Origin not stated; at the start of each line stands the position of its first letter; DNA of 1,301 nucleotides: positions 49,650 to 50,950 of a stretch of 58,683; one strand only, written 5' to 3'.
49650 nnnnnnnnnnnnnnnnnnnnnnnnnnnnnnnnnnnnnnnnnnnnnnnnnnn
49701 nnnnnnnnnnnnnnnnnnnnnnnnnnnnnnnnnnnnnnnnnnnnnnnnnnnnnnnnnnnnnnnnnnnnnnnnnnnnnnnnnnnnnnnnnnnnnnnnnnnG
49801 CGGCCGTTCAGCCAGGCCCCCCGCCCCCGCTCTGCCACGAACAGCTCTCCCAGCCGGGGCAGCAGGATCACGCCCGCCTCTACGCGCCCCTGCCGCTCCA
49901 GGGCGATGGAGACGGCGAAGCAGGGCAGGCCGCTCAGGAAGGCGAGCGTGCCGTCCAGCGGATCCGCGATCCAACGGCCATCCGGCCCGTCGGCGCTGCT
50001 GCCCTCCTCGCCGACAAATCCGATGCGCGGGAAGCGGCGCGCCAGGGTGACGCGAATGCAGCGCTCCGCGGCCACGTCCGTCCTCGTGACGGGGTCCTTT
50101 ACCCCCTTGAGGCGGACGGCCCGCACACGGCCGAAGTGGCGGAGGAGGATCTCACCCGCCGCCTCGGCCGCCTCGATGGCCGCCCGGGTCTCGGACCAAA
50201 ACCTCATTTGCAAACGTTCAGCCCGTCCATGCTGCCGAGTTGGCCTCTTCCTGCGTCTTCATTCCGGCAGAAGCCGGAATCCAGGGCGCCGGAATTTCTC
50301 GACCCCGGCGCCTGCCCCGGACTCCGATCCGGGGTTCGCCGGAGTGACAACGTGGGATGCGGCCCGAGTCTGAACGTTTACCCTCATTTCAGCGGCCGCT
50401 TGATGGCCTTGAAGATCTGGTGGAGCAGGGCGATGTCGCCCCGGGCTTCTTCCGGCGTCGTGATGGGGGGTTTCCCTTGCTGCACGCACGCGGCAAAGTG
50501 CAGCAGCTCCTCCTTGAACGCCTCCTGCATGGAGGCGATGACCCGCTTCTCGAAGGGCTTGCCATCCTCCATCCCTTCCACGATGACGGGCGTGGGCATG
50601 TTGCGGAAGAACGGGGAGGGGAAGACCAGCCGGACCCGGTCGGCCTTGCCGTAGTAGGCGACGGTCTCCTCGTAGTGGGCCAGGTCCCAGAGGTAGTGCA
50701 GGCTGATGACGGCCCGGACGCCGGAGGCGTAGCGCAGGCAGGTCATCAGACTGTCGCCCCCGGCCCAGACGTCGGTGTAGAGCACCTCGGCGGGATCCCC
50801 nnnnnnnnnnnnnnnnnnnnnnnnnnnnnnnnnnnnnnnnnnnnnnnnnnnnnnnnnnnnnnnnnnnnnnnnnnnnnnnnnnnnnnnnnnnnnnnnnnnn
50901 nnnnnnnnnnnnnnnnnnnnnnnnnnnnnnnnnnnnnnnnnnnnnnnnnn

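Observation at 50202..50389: MITE-like insertion that split an ATGA stop/start overlap and duplicated it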

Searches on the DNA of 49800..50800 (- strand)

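Call 8: search_rna_families(source=window, start=49800, end=50800, threshold=evalue, max_evalue=10)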
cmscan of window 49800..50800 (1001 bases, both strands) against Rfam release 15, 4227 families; matches with E-value up to 10: 7.
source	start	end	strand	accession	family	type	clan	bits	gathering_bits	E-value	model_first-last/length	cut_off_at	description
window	49846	49910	-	RF03276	mir-2232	Gene; miRNA;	-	21.2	70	0.17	1-91/91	no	mir-2232 microRNA precursor family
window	50265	50331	-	RF04281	mir-8791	Gene; miRNA;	CL00146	18.3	85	1.3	1-77/77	no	mir-8791 microRNA precursor family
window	50249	50334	-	RF01729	Termite-flg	Cis-reg;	-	18.1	40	1.9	1-106/106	no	Termite-flg RNA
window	50643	50660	+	RF02519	ToxI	Gene; antitoxin;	-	16.8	50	4.4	12-29/34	no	ToxI antitoxin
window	50119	50180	+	RF03191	mir-1913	Gene; miRNA;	-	15.5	105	8.3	1-80/80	no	mir-1913 microRNA precursor family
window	50189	50313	-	RF00516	ylbH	Cis-reg; leader;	-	15.3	50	1.6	1-122/122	no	ylbH leader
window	50128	50170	-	RF02870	ncS035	Gene; sRNA;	-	12.5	79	3.9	115-157/168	no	Burkholderia sRNA 35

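Call 53: search_dna_similar(query=window:50202-50389:-, collection=plasmids, mode=distant, max_evalue=1, max_rows=15)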
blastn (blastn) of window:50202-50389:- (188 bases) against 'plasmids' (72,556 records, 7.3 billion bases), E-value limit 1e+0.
No match.

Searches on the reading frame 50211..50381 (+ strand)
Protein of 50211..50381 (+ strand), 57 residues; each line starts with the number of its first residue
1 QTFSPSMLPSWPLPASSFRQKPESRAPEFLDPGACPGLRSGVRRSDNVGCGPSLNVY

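Call 61: search_protein_representatives(protein=window:50211-50381:+)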
Query: 57 residues. Proteins with E-value up to 0.001 (for the whole library): 4; up to 1e-10: 0; up to 1e-30: 0. The best 4 are listed.
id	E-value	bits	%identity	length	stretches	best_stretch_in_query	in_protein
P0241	4.2e-07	46.2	38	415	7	6-45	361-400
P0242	1.1e-06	44.9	46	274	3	23-46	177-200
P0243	5.1e-06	42.8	-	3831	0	-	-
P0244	3.6e-04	36.9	65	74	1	16-53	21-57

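Call 63: find_encoding_contigs(protein=P0244, flank=3000, max_places=6)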
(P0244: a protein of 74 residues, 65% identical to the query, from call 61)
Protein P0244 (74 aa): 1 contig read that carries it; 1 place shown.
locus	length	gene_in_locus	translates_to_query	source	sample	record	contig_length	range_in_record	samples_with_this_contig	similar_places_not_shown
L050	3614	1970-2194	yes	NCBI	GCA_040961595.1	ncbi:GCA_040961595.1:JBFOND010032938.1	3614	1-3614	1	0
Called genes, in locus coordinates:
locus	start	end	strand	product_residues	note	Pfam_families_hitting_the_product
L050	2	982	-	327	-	?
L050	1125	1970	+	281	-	PF01513:NAD_kinase, PF20143:NAD_kinase_C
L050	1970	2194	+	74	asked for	-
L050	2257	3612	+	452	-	?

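Call 67: list_cluster_members(proteins=[P0244])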
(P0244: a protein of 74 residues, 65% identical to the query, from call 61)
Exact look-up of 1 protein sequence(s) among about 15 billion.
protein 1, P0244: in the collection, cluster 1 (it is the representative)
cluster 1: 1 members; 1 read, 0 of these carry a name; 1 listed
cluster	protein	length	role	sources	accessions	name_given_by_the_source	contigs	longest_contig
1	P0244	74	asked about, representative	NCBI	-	-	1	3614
